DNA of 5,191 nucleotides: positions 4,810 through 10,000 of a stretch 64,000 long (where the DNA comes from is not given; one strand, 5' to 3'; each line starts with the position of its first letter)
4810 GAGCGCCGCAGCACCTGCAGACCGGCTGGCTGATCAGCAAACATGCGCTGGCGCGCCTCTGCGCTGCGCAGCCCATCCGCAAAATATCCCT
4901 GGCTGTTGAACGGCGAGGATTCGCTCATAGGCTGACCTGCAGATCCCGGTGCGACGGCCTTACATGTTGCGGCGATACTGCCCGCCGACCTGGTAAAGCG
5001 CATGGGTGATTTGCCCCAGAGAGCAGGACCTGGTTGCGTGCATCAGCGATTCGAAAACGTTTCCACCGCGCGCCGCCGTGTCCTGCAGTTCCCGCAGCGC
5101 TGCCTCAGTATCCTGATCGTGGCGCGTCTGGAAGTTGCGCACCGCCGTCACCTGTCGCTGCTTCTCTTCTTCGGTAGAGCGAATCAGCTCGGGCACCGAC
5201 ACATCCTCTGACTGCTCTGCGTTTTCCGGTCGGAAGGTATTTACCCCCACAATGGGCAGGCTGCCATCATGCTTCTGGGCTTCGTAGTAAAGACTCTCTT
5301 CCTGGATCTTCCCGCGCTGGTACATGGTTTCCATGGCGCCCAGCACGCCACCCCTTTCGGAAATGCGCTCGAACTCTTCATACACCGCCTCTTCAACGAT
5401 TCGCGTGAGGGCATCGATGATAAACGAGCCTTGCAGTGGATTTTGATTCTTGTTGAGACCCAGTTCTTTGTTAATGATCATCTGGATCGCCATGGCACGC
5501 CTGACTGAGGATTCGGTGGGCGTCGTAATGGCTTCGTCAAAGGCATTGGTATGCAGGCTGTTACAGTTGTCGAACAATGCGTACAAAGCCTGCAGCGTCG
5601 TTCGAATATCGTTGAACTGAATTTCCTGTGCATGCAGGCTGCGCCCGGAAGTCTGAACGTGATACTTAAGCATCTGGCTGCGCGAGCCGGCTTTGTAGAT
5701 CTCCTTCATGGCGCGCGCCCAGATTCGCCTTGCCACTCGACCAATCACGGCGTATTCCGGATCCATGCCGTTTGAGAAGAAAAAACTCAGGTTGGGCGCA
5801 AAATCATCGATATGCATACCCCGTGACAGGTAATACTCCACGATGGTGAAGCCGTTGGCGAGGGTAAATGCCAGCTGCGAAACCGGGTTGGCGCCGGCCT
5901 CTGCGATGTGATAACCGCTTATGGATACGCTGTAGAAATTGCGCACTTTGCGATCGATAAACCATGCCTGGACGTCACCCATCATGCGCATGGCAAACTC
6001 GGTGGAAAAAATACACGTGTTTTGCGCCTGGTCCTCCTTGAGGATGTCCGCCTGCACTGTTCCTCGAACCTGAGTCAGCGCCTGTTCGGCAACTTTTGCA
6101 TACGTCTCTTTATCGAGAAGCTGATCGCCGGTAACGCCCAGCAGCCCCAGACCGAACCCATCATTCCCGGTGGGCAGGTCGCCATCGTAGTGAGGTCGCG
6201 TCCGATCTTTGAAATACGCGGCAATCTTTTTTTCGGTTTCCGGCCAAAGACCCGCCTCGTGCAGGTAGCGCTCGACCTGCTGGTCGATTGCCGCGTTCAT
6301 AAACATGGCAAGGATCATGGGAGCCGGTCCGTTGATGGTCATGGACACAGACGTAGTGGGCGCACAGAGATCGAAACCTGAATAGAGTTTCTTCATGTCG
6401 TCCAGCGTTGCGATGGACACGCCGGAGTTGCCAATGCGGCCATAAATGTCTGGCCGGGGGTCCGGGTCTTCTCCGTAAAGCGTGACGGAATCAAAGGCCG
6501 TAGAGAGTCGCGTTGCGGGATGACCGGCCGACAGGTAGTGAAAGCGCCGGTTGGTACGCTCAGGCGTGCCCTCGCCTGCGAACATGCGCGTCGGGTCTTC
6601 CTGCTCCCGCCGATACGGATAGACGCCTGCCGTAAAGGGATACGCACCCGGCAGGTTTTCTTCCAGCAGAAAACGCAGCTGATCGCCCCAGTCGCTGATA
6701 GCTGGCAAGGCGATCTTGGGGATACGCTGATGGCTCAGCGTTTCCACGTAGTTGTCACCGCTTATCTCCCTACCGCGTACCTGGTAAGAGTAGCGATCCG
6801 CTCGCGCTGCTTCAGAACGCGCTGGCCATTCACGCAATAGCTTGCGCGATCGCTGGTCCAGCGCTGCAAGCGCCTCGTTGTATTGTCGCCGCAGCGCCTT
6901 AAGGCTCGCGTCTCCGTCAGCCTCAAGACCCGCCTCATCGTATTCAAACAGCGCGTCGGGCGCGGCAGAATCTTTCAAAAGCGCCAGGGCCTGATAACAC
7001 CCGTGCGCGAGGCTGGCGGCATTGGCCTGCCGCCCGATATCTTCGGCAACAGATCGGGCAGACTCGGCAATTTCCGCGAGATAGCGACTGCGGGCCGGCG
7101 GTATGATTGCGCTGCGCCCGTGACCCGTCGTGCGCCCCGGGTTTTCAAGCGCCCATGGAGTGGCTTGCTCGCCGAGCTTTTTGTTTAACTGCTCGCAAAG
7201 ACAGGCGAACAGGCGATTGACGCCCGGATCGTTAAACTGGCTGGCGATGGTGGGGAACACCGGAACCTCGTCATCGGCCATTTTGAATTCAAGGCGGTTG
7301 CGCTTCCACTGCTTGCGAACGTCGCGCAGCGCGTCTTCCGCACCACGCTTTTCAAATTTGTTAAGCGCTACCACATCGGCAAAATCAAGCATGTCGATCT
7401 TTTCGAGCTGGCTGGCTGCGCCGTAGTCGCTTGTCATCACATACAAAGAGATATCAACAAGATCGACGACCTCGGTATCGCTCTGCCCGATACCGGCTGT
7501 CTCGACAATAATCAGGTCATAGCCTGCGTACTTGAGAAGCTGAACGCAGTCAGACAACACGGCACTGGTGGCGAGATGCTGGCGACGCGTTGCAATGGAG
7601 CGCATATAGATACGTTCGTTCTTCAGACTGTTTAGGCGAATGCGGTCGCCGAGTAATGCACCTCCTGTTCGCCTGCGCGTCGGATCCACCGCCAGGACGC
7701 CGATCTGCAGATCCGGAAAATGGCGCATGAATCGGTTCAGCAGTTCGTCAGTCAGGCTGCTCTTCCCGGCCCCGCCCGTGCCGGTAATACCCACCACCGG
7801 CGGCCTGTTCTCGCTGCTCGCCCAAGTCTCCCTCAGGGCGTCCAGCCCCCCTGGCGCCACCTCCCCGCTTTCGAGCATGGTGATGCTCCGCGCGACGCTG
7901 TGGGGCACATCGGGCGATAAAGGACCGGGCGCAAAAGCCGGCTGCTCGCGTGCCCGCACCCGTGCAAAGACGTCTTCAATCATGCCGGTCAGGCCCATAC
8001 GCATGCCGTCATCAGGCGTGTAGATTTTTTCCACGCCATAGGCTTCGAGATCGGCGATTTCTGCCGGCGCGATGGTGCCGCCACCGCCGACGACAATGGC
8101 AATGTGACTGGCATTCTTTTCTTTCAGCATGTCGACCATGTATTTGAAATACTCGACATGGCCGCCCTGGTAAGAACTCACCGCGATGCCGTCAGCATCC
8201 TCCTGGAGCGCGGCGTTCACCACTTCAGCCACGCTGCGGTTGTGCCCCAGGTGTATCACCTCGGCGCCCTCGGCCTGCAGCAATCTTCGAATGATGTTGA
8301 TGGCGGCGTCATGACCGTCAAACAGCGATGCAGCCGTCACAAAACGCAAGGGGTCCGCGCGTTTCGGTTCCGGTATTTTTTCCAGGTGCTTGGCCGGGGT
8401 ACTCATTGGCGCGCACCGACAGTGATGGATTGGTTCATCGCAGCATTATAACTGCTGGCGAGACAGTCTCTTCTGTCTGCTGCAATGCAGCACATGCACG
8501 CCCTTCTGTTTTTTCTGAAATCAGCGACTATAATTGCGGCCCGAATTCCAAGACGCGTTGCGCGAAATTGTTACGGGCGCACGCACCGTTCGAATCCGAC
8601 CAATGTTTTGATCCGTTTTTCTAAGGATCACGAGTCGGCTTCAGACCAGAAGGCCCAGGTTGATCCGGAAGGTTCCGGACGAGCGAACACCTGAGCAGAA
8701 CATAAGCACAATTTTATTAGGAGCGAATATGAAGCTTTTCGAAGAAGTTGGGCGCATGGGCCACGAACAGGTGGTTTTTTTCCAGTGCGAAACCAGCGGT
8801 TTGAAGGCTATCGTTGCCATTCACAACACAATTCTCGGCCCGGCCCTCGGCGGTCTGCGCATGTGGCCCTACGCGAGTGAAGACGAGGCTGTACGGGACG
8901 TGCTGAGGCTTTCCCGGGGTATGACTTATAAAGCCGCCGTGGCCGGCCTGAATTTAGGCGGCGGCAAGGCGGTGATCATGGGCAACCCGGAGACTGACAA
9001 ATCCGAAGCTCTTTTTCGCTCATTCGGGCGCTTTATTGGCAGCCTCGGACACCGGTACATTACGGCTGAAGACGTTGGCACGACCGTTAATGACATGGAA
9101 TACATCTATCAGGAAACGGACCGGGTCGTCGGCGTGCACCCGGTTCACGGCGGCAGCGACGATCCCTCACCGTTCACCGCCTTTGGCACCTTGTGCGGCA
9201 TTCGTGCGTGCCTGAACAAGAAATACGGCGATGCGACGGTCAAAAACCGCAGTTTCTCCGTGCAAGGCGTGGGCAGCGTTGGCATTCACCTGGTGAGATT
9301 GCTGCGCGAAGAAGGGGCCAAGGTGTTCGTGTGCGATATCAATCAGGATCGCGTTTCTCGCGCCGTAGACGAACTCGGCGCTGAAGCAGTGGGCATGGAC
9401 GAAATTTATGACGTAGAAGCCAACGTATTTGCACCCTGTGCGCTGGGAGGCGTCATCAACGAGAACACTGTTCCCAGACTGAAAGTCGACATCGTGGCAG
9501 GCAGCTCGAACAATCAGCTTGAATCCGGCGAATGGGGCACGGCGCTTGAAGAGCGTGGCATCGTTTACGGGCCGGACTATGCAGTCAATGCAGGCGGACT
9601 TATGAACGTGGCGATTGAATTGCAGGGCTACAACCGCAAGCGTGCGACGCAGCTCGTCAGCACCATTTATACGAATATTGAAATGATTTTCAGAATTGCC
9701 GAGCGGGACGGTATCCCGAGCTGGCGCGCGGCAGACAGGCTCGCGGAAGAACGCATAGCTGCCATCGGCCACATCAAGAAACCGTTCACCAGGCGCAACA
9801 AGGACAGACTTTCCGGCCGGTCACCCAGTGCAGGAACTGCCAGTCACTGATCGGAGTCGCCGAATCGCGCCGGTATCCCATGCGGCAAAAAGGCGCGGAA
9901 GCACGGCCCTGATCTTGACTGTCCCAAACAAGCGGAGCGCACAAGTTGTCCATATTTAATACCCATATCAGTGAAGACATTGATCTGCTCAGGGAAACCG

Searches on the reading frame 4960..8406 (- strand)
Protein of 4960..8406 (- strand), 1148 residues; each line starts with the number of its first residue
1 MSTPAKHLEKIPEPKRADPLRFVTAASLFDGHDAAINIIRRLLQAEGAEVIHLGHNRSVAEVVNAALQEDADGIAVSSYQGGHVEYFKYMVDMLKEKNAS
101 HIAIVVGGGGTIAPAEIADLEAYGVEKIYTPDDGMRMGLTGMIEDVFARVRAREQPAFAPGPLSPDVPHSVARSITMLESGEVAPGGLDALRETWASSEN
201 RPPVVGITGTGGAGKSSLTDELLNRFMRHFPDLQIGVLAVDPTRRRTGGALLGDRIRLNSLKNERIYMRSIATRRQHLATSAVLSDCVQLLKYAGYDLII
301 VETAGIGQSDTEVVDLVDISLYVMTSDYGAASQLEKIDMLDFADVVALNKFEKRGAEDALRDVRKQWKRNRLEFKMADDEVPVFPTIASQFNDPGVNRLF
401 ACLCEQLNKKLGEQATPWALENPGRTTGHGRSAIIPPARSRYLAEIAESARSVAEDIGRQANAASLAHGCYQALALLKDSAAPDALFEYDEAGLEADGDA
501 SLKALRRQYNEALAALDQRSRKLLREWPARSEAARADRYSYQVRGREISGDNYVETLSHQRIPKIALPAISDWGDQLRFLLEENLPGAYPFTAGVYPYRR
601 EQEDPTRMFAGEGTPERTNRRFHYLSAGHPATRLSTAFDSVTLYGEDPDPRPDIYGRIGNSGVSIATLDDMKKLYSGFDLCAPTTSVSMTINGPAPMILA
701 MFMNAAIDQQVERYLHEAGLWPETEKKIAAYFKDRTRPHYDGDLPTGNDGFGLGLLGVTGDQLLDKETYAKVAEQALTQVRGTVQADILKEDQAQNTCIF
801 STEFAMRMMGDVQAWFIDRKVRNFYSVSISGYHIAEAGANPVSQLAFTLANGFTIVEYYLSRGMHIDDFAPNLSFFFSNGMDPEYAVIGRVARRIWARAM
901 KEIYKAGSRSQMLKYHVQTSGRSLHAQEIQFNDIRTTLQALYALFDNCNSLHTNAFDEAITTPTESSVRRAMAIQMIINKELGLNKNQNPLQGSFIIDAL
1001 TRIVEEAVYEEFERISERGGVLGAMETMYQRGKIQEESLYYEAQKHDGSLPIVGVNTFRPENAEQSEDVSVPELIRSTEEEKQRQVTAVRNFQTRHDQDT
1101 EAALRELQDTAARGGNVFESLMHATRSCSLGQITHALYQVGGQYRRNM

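Call 68: search_protein_families(library=pfam, proteins=[window:4960-8406:-], max_evalue=0.00001)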
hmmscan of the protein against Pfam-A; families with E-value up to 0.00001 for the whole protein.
window:4960-8406:- (1148 aa): 3 families
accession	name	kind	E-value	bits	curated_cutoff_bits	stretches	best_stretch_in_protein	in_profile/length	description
PF01642.28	MM_CoA_mutase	-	1.2e-123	413.8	22.1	2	770-1141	145-511/512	Methylmalonyl-CoA mutase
PF03308.22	MeaB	-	2.1e-40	138.9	23.1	1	172-372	2-204/273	Methylmalonyl Co-A mutase-associated GTPase MeaB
PF02310.24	B12-binding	-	1.6e-18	67.1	32.1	1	21-123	2-103/121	B12 binding domain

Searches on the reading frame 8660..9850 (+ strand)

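Call 68: search_protein_families(library=pfam, proteins=[window:8660-9850:+], max_evalue=0.00001)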
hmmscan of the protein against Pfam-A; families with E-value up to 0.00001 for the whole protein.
window:8660-9850:+ (396 aa): 2 families
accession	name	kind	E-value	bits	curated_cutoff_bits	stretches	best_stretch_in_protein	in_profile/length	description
PF02812.23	ELFV_dehydrog_N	-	1.2e-32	112.8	25.3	1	35-154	1-128/129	Glu/Leu/Phe/Val dehydrogenase, dimerisation domain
PF00208.27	ELFV_dehydrog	-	5.5e-18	66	23.4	1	240-324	98-184/241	Glutamate/Leucine/Phenylalanine/Valine dehydrogenase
